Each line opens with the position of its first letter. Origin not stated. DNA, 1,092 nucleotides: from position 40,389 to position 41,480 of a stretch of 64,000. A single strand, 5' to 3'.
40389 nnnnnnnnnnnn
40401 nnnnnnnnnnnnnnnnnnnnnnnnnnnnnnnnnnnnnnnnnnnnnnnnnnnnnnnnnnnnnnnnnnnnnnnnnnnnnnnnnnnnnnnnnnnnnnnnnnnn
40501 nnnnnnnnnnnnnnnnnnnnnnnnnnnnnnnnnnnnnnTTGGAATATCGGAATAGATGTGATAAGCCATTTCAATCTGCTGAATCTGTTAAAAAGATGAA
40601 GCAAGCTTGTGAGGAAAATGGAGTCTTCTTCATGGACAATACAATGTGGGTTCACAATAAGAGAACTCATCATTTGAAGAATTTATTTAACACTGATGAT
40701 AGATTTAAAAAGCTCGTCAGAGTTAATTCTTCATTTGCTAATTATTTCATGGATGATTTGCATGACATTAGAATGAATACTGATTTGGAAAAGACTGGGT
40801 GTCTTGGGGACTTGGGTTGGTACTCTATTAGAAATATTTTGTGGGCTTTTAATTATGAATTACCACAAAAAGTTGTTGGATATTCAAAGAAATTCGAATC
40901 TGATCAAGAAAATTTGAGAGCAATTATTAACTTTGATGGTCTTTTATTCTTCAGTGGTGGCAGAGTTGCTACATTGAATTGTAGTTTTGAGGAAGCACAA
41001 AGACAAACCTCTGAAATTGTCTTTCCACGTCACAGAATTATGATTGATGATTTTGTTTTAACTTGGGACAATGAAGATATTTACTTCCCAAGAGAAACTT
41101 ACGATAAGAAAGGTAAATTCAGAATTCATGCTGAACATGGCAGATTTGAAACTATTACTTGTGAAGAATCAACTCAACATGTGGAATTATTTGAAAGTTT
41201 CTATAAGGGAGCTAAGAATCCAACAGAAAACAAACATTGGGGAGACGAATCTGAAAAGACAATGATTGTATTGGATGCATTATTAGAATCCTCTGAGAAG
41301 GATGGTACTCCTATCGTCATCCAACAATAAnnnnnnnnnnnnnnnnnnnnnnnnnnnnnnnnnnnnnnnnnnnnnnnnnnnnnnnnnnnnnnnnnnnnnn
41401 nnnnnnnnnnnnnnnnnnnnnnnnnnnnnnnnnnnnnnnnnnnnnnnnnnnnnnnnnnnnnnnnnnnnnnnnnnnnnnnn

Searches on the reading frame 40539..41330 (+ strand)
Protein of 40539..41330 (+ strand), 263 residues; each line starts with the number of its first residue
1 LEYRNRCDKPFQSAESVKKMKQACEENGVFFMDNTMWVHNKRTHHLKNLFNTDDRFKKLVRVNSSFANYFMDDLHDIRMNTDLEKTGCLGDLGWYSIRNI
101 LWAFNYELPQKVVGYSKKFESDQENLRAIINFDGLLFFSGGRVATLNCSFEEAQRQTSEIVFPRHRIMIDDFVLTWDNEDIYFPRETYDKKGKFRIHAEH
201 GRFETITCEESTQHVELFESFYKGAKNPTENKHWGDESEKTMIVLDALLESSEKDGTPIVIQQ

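Call 66: search_protein_families(library=pfam, proteins=[window:40539-41330:+], max_evalue=0.001)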
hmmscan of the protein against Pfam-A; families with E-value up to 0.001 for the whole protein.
window:40539-41330:+ (263 aa): 1 family
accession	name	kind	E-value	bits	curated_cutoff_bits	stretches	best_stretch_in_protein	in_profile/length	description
PF22725.1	GFO_IDH_MocA_C3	-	3.9e-08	33.8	27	1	58-161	15-117/124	GFO/IDH/MocA C-terminal domain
